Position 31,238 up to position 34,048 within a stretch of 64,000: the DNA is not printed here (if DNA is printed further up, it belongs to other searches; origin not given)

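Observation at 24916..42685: Candidate protein O-glycosylation system: four giant GT-C membrane glycosyltransferases, a coupled methyltransferase and a Wzy_C/PglL-like fusion, next to PT-linker substrates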

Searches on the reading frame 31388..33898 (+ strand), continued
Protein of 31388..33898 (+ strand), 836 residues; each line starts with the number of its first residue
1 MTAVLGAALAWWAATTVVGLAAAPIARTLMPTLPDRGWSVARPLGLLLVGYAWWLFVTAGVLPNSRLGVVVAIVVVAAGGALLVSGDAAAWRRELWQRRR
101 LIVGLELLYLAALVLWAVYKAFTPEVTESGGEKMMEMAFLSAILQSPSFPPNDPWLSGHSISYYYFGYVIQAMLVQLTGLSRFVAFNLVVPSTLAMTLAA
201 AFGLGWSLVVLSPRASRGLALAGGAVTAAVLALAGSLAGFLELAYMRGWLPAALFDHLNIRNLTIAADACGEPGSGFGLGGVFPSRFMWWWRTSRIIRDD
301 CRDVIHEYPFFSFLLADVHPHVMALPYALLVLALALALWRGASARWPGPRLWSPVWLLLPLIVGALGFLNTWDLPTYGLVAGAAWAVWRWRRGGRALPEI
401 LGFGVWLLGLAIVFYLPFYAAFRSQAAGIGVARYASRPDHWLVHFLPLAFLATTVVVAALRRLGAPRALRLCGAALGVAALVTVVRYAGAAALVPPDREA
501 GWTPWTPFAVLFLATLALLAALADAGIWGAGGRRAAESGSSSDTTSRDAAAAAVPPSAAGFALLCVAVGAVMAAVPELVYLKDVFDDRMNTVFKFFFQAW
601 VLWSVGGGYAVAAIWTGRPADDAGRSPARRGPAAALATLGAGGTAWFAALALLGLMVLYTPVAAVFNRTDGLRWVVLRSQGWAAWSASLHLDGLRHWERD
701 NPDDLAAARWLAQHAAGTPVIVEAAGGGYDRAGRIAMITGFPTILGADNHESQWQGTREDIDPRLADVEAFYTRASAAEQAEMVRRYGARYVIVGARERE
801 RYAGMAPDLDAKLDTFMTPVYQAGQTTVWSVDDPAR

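Call 102: fold_search(model_id=the predicted structure, library=pdb)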
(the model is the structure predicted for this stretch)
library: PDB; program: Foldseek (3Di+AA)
matches with E <= 10: 175; with E <= 0.001: 2
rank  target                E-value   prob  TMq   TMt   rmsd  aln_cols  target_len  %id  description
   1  7zlh_A                4.1e-04  1.00  0.23  0.28  20.6       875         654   13  Cryo-EM structure of C-mannosyltransferase CeDPY19, in apo state, bound to CMT2-Fab and anti-Fab nanobody (released 2023-01-11)
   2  7zlg_A                6.0e-04  1.00  0.26  0.30  18.2       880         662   12  Cryo-EM structure of C-mannosyltransferase CeDPY19, in complex with acceptor peptide and bound to CMT2-Fab and anti-Fa (released 2023-01-11)
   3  7zli_A                1.9e-03  0.99  0.24  0.28  20.8       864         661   13  Cryo-EM structure of C-mannosyltransferase CeDPY19, in complex with Dol25-P-Man and bound to CMT2-Fab and anti-Fab nan (released 2023-01-11)
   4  3vu0_A                6.5e-02  1.00  0.11  0.53   5.8       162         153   13  Crystal structure of the C-terminal globular domain of oligosaccharyltransferase (AfAglB-S2, AF_0040, O30195_ARCFU) fr (released 2013-01-23)
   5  8b23_A                1.1e-01  0.07  0.09  0.10  29.7       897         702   12  Time-resolved structure of K+-dependent Na+-PPase from Thermotoga maritima 600-seconds post reaction initiation with N (released 2024-01-17)
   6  3vu0_C                1.3e-01  1.00  0.11  0.52   5.8       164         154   12  Crystal structure of the C-terminal globular domain of oligosaccharyltransferase (AfAglB-S2, AF_0040, O30195_ARCFU) fr (released 2013-01-23)
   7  9g8j_A                1.9e-01  0.06  0.09  0.10  25.0       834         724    9  Structure of K+-dependent Na+-PPase from Thermotoga maritima in complex with zoledronate (released 2025-06-04)
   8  9ky1_A                2.0e-01  0.07  0.08  0.10  27.5       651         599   11  Structure of human B0AT1-ACE2 complex with compound1 (released 2025-12-10)
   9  3vu0_B                3.1e-01  0.99  0.11  0.50   5.5       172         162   12  Crystal structure of the C-terminal globular domain of oligosaccharyltransferase (AfAglB-S2, AF_0040, O30195_ARCFU) fr (released 2013-01-23)
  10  7d5q_A                3.2e-01  0.09  0.09  0.15  24.7       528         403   11  Structure of NorC transporter (K398A mutant) in an outward-open conformation in complex with a single-chain Indian cam (released 2021-06-09)
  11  8y6i_A                4.1e-01  0.05  0.09  0.11  30.6       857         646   11  P-glycoprotein in complex with UIC2 Fab and triple elacridar molecules in nanodisc (released 2024-04-17)
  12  7y75_B                4.7e-01  0.05  0.08  0.10  27.1       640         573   11  SIT1-ACE2-BA.2 RBD (released 2022-11-30)
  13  9ctf                  5.3e-01  0.03  0.06  0.05  28.1       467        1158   12  SapNP Reconstituted Human ABCB1 bound to Taxol in presence of ATP (released 2025-01-22)
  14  6eu6                  5.7e-01  0.07  0.09  0.15  24.6       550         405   12  Sensor Amt Protein (released 2018-01-24)
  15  9ntc                  6.0e-01  0.06  0.09  0.14  23.4       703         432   11  Structure of Synaptic Vesicle Protein 2A Bound to Brivaracetam and UCB1244283 (released 2025-09-10)
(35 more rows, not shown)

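Call 106: search_protein_representatives(alignment_id=A1)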
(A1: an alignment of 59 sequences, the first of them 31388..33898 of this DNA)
Query: 59 sequences, 809 profile positions. Proteins with E-value up to 0.001 (for the whole library): 10418; up to 1e-10: 8141; up to 1e-30: 5238. The best 150 are listed.
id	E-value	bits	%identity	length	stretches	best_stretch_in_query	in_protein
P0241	0.0e+00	1066.9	-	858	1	4-808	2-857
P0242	0.0e+00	1063.4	-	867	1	4-807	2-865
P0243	0.0e+00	1045.3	-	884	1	3-808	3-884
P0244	0.0e+00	1040.2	-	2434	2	5-807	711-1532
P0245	0.0e+00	1032.3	-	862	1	3-807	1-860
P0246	0.0e+00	1031.8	-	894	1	3-807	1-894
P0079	0.0e+00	1021.1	-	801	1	3-808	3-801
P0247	2.2e-297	1005.3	-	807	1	3-808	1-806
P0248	2.5e-297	1005.1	-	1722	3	13-807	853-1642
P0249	2.1e-292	988.8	-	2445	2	5-808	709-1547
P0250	5.2e-292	987.5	-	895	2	4-409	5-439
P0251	8.5e-288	973.5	-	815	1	3-807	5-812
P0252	8.7e-288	973.5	-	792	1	3-807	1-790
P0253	4.1e-285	964.7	-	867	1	3-807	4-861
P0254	9.4e-283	956.9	-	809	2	3-489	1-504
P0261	3.1e-277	938.6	-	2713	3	5-808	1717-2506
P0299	1.3e-256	870.4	-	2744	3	5-807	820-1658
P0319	1.6e-245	833.7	-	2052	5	4-473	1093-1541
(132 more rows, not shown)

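Call 107: search_protein_families(library=pfam, proteins=[P0244, P0261, P0299, P0319], max_evalue=0.001)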
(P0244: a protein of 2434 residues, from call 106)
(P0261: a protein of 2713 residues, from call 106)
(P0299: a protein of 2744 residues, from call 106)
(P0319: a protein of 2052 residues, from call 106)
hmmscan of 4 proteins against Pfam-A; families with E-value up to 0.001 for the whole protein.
P0244 (2434 aa): 3 families
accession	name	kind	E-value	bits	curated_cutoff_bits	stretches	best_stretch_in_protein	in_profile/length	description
PF10060.15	DUF2298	-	4.2e-222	738.8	27.8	2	752-1318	1-488/488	Uncharacterized membrane protein (DUF2298)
PF13231.12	PMT_2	-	5e-12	46.8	26.1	1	142-249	24-131/160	Dolichyl-phosphate-mannose-protein mannosyltransferase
PF02366.24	PMT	-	3.9e-11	43.4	22.7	1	143-255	86-204/245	Dolichyl-phosphate-mannose-protein mannosyltransferase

P0261 (2713 aa): 6 families
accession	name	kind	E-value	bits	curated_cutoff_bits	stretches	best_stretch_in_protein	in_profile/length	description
PF10060.15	DUF2298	-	9.5e-225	747.5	27.8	2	1758-2290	1-488/488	Uncharacterized membrane protein (DUF2298)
PF07719.23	TPR_2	-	6.8e-10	38.7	27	1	2666-2697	2-33/34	Tetratricopeptide repeat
PF13432.12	TPR_16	-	4.1e-07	30.8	32.7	1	2636-2699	2-65/65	Tetratricopeptide repeat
PF13181.12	TPR_8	-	1.3e-06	28.5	25.7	0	2633-2663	3-33/34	Tetratricopeptide repeat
PF13414.12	TPR_11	-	2.9e-06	27.3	26.8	0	2638-2679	1-42/42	TPR repeat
PF00515.34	TPR_1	-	6.1e-05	23.1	27.8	0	2634-2662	4-32/34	Tetratricopeptide repeat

P0299 (2744 aa): 13 families
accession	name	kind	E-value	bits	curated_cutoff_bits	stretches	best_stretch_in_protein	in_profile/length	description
PF10060.15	DUF2298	-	1.6e-229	763.3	27.8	2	1753-2299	1-488/488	Uncharacterized membrane protein (DUF2298)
PF07719.23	TPR_2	-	3.7e-13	48.9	27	1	2698-2729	2-33/34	Tetratricopeptide repeat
PF00515.34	TPR_1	-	1.4e-12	47.3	27.8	0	2666-2693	4-31/34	Tetratricopeptide repeat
PF13181.12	TPR_8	-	1.7e-12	46.9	25.7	1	2665-2694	3-32/34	Tetratricopeptide repeat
PF14559.12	TPR_19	-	1.4e-10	41.8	25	2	2584-2629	13-58/68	Tetratricopeptide repeat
PF13414.12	TPR_11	-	3.6e-10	39.8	26.8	1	2673-2711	4-42/42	TPR repeat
PF13431.12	TPR_17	-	7.7e-10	38.7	24.4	0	2686-2717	2-33/34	Tetratricopeptide repeat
PF13432.12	TPR_16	-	2.8e-09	37.7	32.7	1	2668-2730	2-64/65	Tetratricopeptide repeat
PF13428.12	TPR_14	-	2.4e-07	31.2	23.5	0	2698-2730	2-34/44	Tetratricopeptide repeat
PF13424.12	TPR_12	-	3.1e-07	30.9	30.1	1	2665-2727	5-75/77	Tetratricopeptide repeat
PF12895.13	ANAPC3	-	1.4e-06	28.9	27.2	0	2589-2655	15-81/82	Anaphase-promoting complex, cyclosome, subunit 3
PF14561.12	TPR_20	-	7.9e-06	26.5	25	0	2580-2621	6-47/90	Tetratricopeptide repeat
PF13371.12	TPR_9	-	3.1e-05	24.3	35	1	2674-2740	6-72/73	Tetratricopeptide repeat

P0319 (2052 aa): 10 families
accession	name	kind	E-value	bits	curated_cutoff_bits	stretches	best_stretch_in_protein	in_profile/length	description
PF10060.15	DUF2298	-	4e-225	748.8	27.8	2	1135-1631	1-488/488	Uncharacterized membrane protein (DUF2298)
PF07719.23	TPR_2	-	2.1e-10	40.4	27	0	1937-1967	3-33/34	Tetratricopeptide repeat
PF13414.12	TPR_11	-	1.5e-09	37.8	26.8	1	1976-2013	2-39/42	TPR repeat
PF13181.12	TPR_8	-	4.9e-09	36.1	25.7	0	2004-2034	3-33/34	Tetratricopeptide repeat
PF14559.12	TPR_19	-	1e-08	35.8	25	2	1913-1977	3-67/68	Tetratricopeptide repeat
PF13428.12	TPR_14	-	1.5e-07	31.8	23.5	1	1906-1943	6-43/44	Tetratricopeptide repeat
PF13176.12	TPR_7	-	4.4e-07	29.9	27.9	0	1906-1925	4-23/36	Tetratricopeptide repeat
PF13432.12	TPR_16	-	5.1e-07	30.5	32.7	1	1906-1967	2-63/65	Tetratricopeptide repeat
PF00515.34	TPR_1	-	2.2e-05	24.5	27.8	0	1906-1921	6-21/34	Tetratricopeptide repeat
PF12895.13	ANAPC3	-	6.5e-05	23.6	27.2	1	1898-1958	23-79/82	Anaphase-promoting complex, cyclosome, subunit 3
